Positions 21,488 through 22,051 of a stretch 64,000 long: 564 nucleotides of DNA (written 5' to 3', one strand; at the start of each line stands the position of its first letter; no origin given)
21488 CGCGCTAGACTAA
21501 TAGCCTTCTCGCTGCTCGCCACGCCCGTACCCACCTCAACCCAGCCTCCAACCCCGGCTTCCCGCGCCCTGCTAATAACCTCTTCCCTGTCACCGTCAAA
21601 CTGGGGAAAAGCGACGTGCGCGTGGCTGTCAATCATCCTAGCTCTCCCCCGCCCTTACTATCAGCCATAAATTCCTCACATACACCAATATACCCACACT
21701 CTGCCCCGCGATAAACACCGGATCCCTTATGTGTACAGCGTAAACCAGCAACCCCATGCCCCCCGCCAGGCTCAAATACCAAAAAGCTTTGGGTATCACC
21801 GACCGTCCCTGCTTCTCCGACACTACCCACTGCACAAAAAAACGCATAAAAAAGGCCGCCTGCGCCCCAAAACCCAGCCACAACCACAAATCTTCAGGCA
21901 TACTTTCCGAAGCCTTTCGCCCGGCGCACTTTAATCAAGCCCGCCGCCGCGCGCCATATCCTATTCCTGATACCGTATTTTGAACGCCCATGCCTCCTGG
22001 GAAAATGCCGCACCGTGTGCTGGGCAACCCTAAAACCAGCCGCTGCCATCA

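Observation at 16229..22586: Compact polyprenyl-phosphate/GT-C glycosylation module: DPM1-like GT2 + LAB_N + two divergent GT-C enzymes + DUF2079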

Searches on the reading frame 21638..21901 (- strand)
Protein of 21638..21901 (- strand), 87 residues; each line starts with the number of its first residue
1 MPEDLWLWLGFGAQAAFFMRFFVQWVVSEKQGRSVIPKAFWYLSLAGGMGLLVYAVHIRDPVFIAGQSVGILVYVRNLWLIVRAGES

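Call 3: search_protein_families(library=pfam, proteins=[window:21638-21901:-], max_evalue=0.01)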
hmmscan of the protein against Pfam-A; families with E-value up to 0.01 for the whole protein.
window:21638-21901:- (87 aa): 2 families
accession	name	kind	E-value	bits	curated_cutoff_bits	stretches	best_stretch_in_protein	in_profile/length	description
PF07578.16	LAB_N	-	2.8e-30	104.7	26.7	1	9-79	1-71/71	Lipid A Biosynthesis N-terminal domain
PF14256.11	YwiC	-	0.0023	18.6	25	1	6-59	28-81/126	YwiC-like protein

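Call 4: search_protein_families(library=ncbifam, proteins=[window:21638-21901:-], max_evalue=0.01)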
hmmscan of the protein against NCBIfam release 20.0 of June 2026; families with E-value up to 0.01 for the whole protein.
window:21638-21901:- (87 aa): 1 family
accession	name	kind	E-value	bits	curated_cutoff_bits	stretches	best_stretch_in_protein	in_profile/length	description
NF002173.0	PRK01021.1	equivalog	2.1e-11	43.1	1033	1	6-83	140-217/610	lipid-A-disaccharide synthase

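Call 16: find_homologous_proteins(query=window:21638-21901:-, max_evalue=0.001)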
Query window:21638-21901:- (87 aa): 449 proteins with E <= 0.001 among 449 candidates; the best 120 are listed.
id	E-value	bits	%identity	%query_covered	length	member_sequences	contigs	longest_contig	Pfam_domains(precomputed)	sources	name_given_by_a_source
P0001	2.6e-37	145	100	79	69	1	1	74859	PF07578.17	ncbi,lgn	-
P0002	1.7e-35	139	75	95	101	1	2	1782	PF07578.17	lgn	-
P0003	1.3e-32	130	69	93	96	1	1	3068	PF07578.17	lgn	-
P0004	5.5e-30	121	60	99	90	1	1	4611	PF07578.17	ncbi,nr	ncbi:MAG TPA: lipid-A-disaccharide synthase N-terminal domain-containing protein, partial [Thermoana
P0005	8.6e-30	121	65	95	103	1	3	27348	PF07578.17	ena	-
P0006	1.1e-29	120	67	97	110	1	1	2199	PF07578.17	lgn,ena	-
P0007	2.3e-29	119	65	97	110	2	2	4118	PF07578.17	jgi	jgi:lipid-A-disaccharide synthase-like uncharacterized protein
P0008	3.1e-29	119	64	95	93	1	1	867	PF07578.17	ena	-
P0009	3.1e-29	119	63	95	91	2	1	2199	PF07578.17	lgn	-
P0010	4.6e-29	118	60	100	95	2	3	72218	PF07578.17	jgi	-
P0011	5.5e-29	118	68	93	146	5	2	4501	PF07578.17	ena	-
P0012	5.5e-29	118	63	94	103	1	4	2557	PF07578.17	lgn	-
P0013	8.5e-29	117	65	97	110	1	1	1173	PF07578.17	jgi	jgi:lipid-A-disaccharide synthase-like uncharacterized protein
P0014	8.5e-29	117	65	93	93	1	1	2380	PF07578.17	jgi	jgi:lipid-A-disaccharide synthase-like uncharacterized protein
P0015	8.7e-29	117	64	98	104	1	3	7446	PF07578.17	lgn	-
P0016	8.8e-29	117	65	92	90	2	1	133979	PF07578.17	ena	-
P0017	1.2e-28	117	68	93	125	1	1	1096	PF07578.17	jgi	jgi:lipid-A-disaccharide synthase-like uncharacterized protein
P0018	1.5e-28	117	67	93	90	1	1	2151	PF07578.17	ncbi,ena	-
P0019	1.6e-28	117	64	97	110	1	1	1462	PF07578.17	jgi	jgi:lipid-A-disaccharide synthase-like uncharacterized protein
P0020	1.7e-28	116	60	98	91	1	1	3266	PF07578.17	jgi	jgi:lipid-A-disaccharide synthase-like uncharacterized protein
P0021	1.9e-28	116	67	100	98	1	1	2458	PF07578.17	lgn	-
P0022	2.3e-28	116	64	100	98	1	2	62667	PF07578.17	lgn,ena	-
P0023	2.7e-28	116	68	93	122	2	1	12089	PF07578.17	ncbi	-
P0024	3.0e-28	116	66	92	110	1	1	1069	PF07578.17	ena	-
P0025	3.0e-28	116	67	92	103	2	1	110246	PF07578.17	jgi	-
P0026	3.1e-28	116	64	99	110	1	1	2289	PF07578.17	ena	-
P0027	3.3e-28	116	63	97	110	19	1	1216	PF07578.17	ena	-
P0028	3.5e-28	115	63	98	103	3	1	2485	PF07578.17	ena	-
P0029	4.0e-28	115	66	100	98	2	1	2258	PF07578.17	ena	-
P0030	5.3e-28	115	65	95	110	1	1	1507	PF07578.17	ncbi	-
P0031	5.4e-28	115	71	90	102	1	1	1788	PF07578.17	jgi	jgi:lipid-A-disaccharide synthase-like uncharacterized protein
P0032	5.4e-28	115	64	93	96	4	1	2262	PF07578.17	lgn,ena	-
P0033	6.1e-28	115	66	92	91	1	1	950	PF07578.17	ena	-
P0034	7.3e-28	114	63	97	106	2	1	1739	PF07578.17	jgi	jgi:lipid-A-disaccharide synthase-like uncharacterized protein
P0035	7.9e-28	114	64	95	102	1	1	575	PF07578.17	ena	-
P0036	8.5e-28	114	66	89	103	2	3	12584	PF07578.17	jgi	jgi:lipid-A-disaccharide synthase-like uncharacterized protein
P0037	8.6e-28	114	65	90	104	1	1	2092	PF07578.17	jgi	jgi:lipid-A-disaccharide synthase-like uncharacterized protein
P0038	1.0e-27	114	60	95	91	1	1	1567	PF07578.17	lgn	-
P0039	1.0e-27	114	66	91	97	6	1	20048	PF07578.17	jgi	jgi:lipid-A-disaccharide synthase-like uncharacterized protein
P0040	1.1e-27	114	59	99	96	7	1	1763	PF07578.17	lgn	-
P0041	1.1e-27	114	61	95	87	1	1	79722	PF07578.17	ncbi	ncbi:MAG TPA: lipid-A-disaccharide synthase N-terminal domain-containing protein [Thermoanaerobaculi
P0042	1.1e-27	114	66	94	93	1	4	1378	PF07578.17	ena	-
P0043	1.1e-27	114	63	95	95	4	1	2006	PF07578.17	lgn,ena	-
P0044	1.2e-27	114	68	92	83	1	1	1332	PF07578.17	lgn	-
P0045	1.3e-27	114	60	97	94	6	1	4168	PF07578.17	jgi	jgi:lipid-A-disaccharide synthase-like uncharacterized protein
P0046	1.3e-27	114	67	91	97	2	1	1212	PF07578.17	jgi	jgi:lipid-A-disaccharide synthase-like uncharacterized protein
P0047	1.4e-27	114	66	94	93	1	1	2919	PF07578.17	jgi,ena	-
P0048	1.4e-27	114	58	99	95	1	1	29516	PF07578.17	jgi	jgi:lipid-A-disaccharide synthase-like uncharacterized protein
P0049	1.5e-27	113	64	95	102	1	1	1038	PF07578.17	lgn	-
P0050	1.6e-27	113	60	97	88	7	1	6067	PF07578.17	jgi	jgi:lipid-A-disaccharide synthase-like uncharacterized protein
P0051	1.8e-27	113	59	95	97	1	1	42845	PF07578.17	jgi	-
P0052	1.8e-27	113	66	89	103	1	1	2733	PF07578.17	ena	-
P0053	2.1e-27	113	65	95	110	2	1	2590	PF07578.17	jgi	jgi:lipid-A-disaccharide synthase-like uncharacterized protein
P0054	2.1e-27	113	62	94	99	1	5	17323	PF07578.17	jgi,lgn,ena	jgi:lipid-A-disaccharide synthase-like uncharacterized protein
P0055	2.3e-27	113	66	89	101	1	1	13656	PF07578.17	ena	-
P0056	2.4e-27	113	66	91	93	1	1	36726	PF07578.17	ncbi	-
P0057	2.7e-27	113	65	92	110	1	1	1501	PF07578.17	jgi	jgi:lipid-A-disaccharide synthase-like uncharacterized protein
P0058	3.2e-27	112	64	95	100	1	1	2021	PF07578.17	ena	-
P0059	3.4e-27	112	64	93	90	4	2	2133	PF07578.17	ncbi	-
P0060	3.5e-27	112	64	100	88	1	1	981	PF07578.17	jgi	jgi:lipid-A-disaccharide synthase-like uncharacterized protein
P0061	3.7e-27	112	66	95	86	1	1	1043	PF07578.17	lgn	-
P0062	4.9e-27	112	68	92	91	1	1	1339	PF07578.17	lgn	-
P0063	5.9e-27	112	64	93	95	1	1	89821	PF07578.17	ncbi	ncbi:MAG: lipid-A-disaccharide synthase N-terminal domain-containing protein [Candidatus Altiarchaeo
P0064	6.1e-27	111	61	98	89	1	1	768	PF07578.17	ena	-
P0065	6.9e-27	111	63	97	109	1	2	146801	PF07578.17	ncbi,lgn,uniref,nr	ncbi:membrane protein [Brucella endophytica]|uniref:Membrane protein n=1 Tax=Brucella endophytica Ta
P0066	7.6e-27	111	69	89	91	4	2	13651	PF07578.17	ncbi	-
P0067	7.6e-27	111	63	93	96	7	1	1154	PF07578.17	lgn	-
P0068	8.7e-27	111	64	98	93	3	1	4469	PF07578.17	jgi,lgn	jgi:lipid-A-disaccharide synthase-like uncharacterized protein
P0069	9.1e-27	111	62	94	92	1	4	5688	PF07578.17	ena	-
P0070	9.1e-27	111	68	92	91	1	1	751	PF07578.17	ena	-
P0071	9.2e-27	111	64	95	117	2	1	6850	PF07578.17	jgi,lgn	jgi:lipid-A-disaccharide synthase-like uncharacterized protein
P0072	9.3e-27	111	61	94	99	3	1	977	PF07578.17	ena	-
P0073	9.3e-27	111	69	89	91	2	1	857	PF07578.17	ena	-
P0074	1.0e-26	111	65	92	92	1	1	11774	PF07578.17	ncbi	-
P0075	1.0e-26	111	60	95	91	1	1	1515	PF07578.17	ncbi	-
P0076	1.1e-26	111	59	95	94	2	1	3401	PF07578.17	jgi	-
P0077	1.2e-26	111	68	92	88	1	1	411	PF07578.17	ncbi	-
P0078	1.2e-26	111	60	95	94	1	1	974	PF07578.17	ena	-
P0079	1.2e-26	111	63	97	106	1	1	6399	PF07578.17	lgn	-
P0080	1.3e-26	110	64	93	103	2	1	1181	PF07578.17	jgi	-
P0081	1.3e-26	110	60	93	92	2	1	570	PF07578.17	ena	-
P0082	1.3e-26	110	64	95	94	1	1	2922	PF07578.17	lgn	-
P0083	1.4e-26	110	63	97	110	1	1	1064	PF07578.17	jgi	jgi:lipid-A-disaccharide synthase-like uncharacterized protein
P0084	1.4e-26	110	62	94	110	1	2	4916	PF07578.17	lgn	-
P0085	1.5e-26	110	62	97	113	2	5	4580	PF07578.17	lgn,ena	-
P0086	1.7e-26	110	61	92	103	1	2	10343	PF07578.17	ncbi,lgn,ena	-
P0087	1.9e-26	110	65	94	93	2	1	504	PF07578.17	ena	-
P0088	2.1e-26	110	59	95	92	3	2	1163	PF07578.17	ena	-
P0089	2.5e-26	110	71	90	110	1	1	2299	PF07578.17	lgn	-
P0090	2.7e-26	109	68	87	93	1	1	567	PF07578.17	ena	-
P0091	2.7e-26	109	58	97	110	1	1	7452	PF07578.17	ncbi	-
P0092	2.7e-26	109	61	94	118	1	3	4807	PF07578.17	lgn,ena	-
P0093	2.9e-26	109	64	92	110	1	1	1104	PF07578.17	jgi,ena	jgi:lipid-A-disaccharide synthase-like uncharacterized protein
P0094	2.9e-26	109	61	97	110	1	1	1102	PF07578.17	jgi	jgi:lipid-A-disaccharide synthase-like uncharacterized protein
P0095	3.0e-26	109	64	91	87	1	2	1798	PF07578.17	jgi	jgi:lipid-A-disaccharide synthase-like uncharacterized protein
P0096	3.0e-26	109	68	89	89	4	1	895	PF07578.17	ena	-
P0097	3.0e-26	109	65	92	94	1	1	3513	PF07578.17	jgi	jgi:lipid-A-disaccharide synthase-like uncharacterized protein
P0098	3.1e-26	109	58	97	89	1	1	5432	PF07578.17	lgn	-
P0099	3.2e-26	109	65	95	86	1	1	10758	PF07578.17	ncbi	-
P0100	4.0e-26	109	63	90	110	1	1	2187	PF07578.17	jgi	jgi:lipid-A-disaccharide synthase-like uncharacterized protein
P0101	4.0e-26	109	60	97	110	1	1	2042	PF07578.17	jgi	jgi:lipid-A-disaccharide synthase-like uncharacterized protein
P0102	4.0e-26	109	61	94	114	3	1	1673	PF07578.17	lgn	-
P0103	4.2e-26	109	62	98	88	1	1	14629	PF07578.17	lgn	-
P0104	4.2e-26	109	64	92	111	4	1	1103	PF07578.17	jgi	jgi:lipid-A-disaccharide synthase-like uncharacterized protein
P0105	4.3e-26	109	67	87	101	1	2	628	PF07578.17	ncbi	-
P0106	4.3e-26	109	64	92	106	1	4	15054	PF07578.17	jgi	jgi:lipid-A-disaccharide synthase-like uncharacterized protein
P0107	4.4e-26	109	60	97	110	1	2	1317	PF07578.17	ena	-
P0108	4.6e-26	109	67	87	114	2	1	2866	PF07578.17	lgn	-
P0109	5.1e-26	109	62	97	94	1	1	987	PF07578.17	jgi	-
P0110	5.1e-26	109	62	97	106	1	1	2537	PF07578.17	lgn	-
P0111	5.1e-26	109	62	97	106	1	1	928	PF07578.17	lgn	-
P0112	5.5e-26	108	61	95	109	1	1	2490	PF07578.17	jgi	jgi:lipid-A-disaccharide synthase-like uncharacterized protein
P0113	5.9e-26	108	64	87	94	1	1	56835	PF07578.17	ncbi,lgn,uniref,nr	ncbi:lipid-A-disaccharide synthase N-terminal domain-containing protein [Massilia horti]|uniref:Lipi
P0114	6.8e-26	108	61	97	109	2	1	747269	PF07578.17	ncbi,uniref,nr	ncbi:hypothetical protein DUT91_01480 [Phyllobacterium salinisoli]|uniref:Lipid A biosynthesis N-ter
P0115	6.8e-26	108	62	97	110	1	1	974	PF07578.17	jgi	-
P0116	6.8e-26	108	61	97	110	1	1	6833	PF07578.17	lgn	-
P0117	6.9e-26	108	61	92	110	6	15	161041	PF07578.17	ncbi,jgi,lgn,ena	jgi:lipid-A-disaccharide synthase-like uncharacterized protein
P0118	7.0e-26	108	62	93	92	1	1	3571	PF07578.17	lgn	-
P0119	7.1e-26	108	65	90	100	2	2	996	PF07578.17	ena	-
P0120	7.1e-26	108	61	98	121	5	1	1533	PF07578.17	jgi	jgi:lipid-A-disaccharide synthase-like uncharacterized protein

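Call 17: find_encoding_contigs(protein=P0001, flank=10000, max_places=2)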
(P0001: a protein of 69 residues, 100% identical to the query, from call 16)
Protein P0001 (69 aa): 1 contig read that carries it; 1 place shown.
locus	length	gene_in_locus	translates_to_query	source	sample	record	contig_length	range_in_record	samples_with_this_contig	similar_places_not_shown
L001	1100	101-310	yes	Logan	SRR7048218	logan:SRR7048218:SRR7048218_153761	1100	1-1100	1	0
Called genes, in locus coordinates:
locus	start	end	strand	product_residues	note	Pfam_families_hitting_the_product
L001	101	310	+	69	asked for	PF07578:LAB_N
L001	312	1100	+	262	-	PF01026:TatD_DNase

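Call 18: find_encoding_contigs(protein=P0065, flank=8000, max_places=2)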
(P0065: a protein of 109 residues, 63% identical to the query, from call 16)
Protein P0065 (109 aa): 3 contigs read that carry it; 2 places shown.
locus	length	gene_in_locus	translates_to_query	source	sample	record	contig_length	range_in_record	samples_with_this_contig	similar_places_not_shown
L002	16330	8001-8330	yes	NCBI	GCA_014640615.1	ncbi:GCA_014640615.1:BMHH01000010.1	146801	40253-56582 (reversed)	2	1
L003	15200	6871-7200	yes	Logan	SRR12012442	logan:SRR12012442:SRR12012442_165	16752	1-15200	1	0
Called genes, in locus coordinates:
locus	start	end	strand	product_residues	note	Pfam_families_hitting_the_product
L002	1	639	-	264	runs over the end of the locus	PF00891:Methyltransf_2 (weak), PF13489:Methyltransf_23, PF13847:Methyltransf_31, PF08241:Methyltransf_11, PF08242:Methyltransf_12, PF13649:Methyltransf_25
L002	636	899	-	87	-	PF05016:ParE_toxin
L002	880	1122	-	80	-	PF05509:TraY, PF19807:DUF6290 (weak)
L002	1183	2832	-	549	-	PF02463:SMC_N (faint), PF13476:AAA_23 (faint), PF00005:ABC_tran, PF13304:AAA_21 (faint), PF13555:AAA_29 (faint), PF12848:ABC_tran_Xtn, PF00005:ABC_tran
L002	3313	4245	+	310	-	PF00561:Abhydrolase_1, PF12146:Hydrolase_4, PF12697:Abhydrolase_6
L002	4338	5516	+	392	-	PF02515:CoA_transf_3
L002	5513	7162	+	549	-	PF02776:TPP_enzyme_N, PF00205:TPP_enzyme_M, PF02775:TPP_enzyme_C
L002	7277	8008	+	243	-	PF00535:Glycos_transf_2, PF13641:Glyco_tranf_2_3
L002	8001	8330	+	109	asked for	PF07578:LAB_N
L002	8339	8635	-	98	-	PF05016:ParE_toxin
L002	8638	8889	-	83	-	-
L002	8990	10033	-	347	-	PF00248:Aldo_ket_red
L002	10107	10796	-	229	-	PF07385:Lyx_isomer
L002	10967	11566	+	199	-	PF00857:Isochorismatase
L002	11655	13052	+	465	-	PF01554:MatE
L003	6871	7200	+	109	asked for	PF07578:LAB_N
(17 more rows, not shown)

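Call 19: find_encoding_contigs(protein=P0041, flank=8000, max_places=2)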
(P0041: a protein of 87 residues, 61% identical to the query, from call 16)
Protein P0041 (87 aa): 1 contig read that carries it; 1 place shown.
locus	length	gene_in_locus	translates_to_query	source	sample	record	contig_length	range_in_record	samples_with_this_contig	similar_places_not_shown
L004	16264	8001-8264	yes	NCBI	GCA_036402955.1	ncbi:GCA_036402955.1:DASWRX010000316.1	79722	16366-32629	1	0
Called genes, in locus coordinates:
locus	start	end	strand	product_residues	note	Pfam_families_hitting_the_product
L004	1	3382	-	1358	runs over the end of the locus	PF05170:AsmA (faint), PF05359:DUF748, PF04357:TamB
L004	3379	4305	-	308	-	PF01513:NAD_kinase, PF20143:NAD_kinase_C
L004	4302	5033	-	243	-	PF01479:S4, PF22421:SYY_C-terminal (weak), PF01728:FtsJ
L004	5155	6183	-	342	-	PF04932:Wzy_C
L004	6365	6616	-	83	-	PF03966:Trm112p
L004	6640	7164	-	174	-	PF09411:PagL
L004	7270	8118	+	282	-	PF00535:Glycos_transf_2, PF13641:Glyco_tranf_2_3 (weak)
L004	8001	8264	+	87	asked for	PF07578:LAB_N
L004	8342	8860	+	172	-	-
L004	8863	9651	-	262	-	PF00149:Metallophos, PF13277:YmdB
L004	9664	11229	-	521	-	PF12072:RNase_Y_N, PF00013:KH_1 (weak), PF01966:HD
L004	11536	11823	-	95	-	PF05164:ZapA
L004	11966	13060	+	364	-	PF01180:DHO_dh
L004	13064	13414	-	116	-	PF06005:ZapB (weak)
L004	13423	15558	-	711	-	PF03483:B3_4, PF03484:B5, PF17759:tRNA_synthFbeta, PF03147:FDX-ACB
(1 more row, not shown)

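Call 21: find_encoding_contigs(protein=P0063, flank=8000, max_places=1)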
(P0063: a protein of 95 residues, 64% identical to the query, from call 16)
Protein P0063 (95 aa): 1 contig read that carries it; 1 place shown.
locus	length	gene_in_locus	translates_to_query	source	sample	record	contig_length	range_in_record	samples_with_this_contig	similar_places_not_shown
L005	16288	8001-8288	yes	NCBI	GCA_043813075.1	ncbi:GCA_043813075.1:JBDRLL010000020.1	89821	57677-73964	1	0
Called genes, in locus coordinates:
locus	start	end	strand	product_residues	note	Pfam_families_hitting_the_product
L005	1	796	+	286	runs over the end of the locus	PF00733:Asn_synthase, PF24167:DUF7411, PF00733:Asn_synthase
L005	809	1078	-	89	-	-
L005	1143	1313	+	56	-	-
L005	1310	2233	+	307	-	-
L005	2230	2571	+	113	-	PF01242:PTPS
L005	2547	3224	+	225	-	PF00733:Asn_synthase (weak), PF02540:NAD_synthase (faint), PF02568:ThiI (faint), PF06508:QueC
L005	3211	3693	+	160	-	PF23914:TPR_CcmH_CycH (faint), PF25064:ARM_TT21_5th (faint), PF13414:TPR_11 (weak), PF13431:TPR_17 (weak), PF13414:TPR_11 (weak), PF00515:TPR_1, PF07719:TPR_2 (weak), PF13181:TPR_8 (weak), +8 more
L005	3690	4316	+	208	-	PF13489:Methyltransf_23 (weak), PF13649:Methyltransf_25, PF13847:Methyltransf_31 (weak), PF08241:Methyltransf_11 (weak), PF08242:Methyltransf_12 (weak)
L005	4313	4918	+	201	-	PF13353:Fer4_12 (weak), PF04055:Radical_SAM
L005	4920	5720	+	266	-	PF02649:GCHY-1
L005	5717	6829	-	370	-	PF01513:NAD_kinase, PF00781:DAGK_cat (faint), PF00455:DeoRC (weak), PF20143:NAD_kinase_C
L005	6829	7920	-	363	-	PF13439:Glyco_transf_4, PF13579:Glyco_trans_4_4 (faint), PF00534:Glycos_transf_1, PF13692:Glyco_trans_1_4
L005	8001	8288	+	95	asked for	PF07578:LAB_N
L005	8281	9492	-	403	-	PF13439:Glyco_transf_4, PF20706:GT4-conflict (weak), PF00534:Glycos_transf_1, PF13692:Glyco_trans_1_4, PF13524:Glyco_trans_1_2 (weak)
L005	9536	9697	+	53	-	PF04135:Nop10p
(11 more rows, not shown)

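Call 22: find_encoding_contigs(protein=P0016, flank=8000, max_places=1)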
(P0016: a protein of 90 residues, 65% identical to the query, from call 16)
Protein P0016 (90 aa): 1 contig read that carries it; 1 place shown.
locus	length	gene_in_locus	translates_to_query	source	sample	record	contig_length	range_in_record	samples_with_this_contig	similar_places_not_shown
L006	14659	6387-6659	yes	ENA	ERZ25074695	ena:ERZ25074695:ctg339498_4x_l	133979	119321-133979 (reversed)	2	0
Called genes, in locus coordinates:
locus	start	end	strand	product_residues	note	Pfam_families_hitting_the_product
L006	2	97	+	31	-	?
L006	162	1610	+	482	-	PF09721:Exosortase_EpsH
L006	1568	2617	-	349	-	PF21088:MS_channel_1st (weak), PF00924:MS_channel_2nd, PF21082:MS_channel_3rd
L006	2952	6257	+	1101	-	PF25852:DUF6242_C (faint), PF02012:BNR (faint), PF15899:BNR_6 (faint), PF15902:Sortilin-Vps10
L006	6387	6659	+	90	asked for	PF07578:LAB_N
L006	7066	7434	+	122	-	PF01242:PTPS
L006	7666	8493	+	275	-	PF02230:Abhydrolase_2 (faint), PF06342:DUF1057 (weak), PF00561:Abhydrolase_1, PF12146:Hydrolase_4, PF12697:Abhydrolase_6, PF00326:Peptidase_S9 (weak)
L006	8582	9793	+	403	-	PF09594:GT87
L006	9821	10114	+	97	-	-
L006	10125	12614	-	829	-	PF00676:E1_dh, PF02779:Transket_pyr, PF02780:Transketolase_C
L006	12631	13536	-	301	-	-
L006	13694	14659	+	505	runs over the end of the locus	PF02838:Glyco_hydro_20b, PF00728:Glyco_hydro_20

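Call 45: find_related_loci(query=A2, collection=genome_contigs, flank=10000)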
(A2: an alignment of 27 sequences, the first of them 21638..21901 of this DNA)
Query A2 (87 aa) in genome_contigs; peptide patterns used: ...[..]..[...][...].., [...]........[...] (x = any residue, [..] = any of these).
600 stretches matched a pattern (row limit reached: there are more); 597 encode a relative of the query (tblastn E <= 1e-3); the best 80 are kept; 80 distinct loci.
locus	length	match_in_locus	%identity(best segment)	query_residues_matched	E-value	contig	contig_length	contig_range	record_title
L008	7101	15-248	71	6-83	6e-33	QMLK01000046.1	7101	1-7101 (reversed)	MAG: Deltaproteobacteria bacterium isolate B13_G15 B13_Guay15_scaffold_03861, whole genome shotgun sequence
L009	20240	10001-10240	68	4-83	2e-32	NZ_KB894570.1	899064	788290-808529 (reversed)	Amorphus coralli DSM 19760 C507DRAFT_scaffold00001.1, whole genome shotgun sequence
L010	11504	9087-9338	64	4-87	9e-32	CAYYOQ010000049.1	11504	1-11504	MAG TPA_asm: uncultured Thermodesulfobacteriota bacterium isolate binchicken_co33_371 genome assembly, contig: NODE_6951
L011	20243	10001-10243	62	5-85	2e-31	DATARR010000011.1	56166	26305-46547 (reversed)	MAG TPA_asm: Thermoanaerobaculia bacterium isolate SMAG_U5499 k141_4952359, whole genome shotgun sequence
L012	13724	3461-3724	61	1-87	8e-31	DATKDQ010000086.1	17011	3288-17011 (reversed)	MAG TPA_asm: Thermoanaerobaculia bacterium isolate SMAG_U14477 k141_20115, whole genome shotgun sequence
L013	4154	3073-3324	62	1-84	6e-31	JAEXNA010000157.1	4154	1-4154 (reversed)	MAG: Vulcanimicrobiota bacterium isolate bacterium k127_1519377, whole genome shotgun sequence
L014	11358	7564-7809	61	4-85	8e-31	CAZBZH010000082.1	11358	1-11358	MAG TPA_asm: uncultured Acidobacteriota bacterium isolate SRP135972_co1_119 genome assembly, contig: NODE_7463_length_11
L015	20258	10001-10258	62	1-82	8e-31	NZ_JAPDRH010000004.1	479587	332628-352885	Lentisalinibacter salinarum strain X77 scaffold4_size479571, whole genome shotgun sequence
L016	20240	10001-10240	61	4-83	9e-31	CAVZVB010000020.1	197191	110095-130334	MAG: uncultured Alphaproteobacteria bacterium isolate MFD02416.bin.2.53 genome assembly, contig: contig_82808, whole gen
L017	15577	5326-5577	61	4-87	1e-30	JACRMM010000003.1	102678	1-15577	MAG: Deltaproteobacteria bacterium isolate NC_groundwater_1907_Pr3_S2p5_68_52 SR2-18-S2p5_coassembly_scaffold_71219, who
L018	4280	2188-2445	55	2-87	2e-30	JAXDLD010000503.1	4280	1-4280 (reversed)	MAG: Acidobacteriota bacterium isolate BP_61 scaffold_255645, whole genome shotgun sequence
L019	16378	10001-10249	60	4-86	4e-30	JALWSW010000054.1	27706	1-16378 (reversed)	MAG: Campylobacterales bacterium isolate M2_metabat2_scaf2bin.112 M2_NODE_1428_length_27706_cov_3.830124, whole genome s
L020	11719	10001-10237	65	5-83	3e-30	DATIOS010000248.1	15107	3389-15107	MAG TPA_asm: Thermoanaerobaculia bacterium isolate SMAG_U15830 k141_893222, whole genome shotgun sequence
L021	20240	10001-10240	61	4-83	1e-30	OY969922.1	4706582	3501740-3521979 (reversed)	MAG: uncultured Alphaproteobacteria bacterium isolate MFD03250.bin.2.45 genome assembly, chromosome: 1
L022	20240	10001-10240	63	4-83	5e-30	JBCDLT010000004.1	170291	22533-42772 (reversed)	MAG: Pseudomonadota bacterium isolate P01_H01_bin.91 k141_863797_length_170291_cov_19.0277, whole genome shotgun sequenc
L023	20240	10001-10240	63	4-83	6e-30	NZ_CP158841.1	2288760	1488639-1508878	Brucella pseudogrignonensis strain OCH1 chromosome 1, complete sequence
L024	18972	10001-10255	60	3-87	6e-30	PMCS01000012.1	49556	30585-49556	MAG: Candidatus Omnitrophota bacterium isolate fen_1318 73.20120700_E3M.124_contig_11344, whole genome shotgun sequence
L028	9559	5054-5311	59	1-84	2e-29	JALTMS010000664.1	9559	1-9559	MAG: Acidobacteria bacterium isolate S139_metabat2_scaf2bin.030 S139_NODE_8335_length_9559_cov_2.022159, whole genome sh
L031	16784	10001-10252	60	4-87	3e-29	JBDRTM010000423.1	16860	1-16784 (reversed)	MAG: Planctomycetota bacterium isolate MEGAHIT-group-3.76 k141_873670, whole genome shotgun sequence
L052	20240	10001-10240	60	5-85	8e-29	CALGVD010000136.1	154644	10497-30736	MAG TPA_asm: uncultured proteobacterium isolate ERR2206769_bin.150_CONCOCT_v1.1_MAG genome assembly, contig: ERZ888341.1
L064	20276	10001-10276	58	1-87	3e-28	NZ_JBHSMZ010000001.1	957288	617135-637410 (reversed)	Massilia aerilata strain KACC 12505 platanus_K_17_124_1, whole genome shotgun sequence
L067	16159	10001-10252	61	4-87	3e-28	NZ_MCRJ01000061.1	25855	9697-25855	Methylobrevis pamukkalensis strain PK2 A6302_contig000061, whole genome shotgun sequence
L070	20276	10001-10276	58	1-87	4e-28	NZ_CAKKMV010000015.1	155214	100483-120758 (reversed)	Massilia sp. Bi118, whole genome shotgun sequence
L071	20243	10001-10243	62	3-83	3e-28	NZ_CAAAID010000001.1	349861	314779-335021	Legionella nagasakiensis strain JCM 15315, whole genome shotgun sequence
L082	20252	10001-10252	61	4-87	8e-28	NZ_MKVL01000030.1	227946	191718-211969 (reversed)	MAG: Mesorhizobium sp. 65-26 SCNpilot_cont_1000_bf_scaffold_56, whole genome shotgun sequence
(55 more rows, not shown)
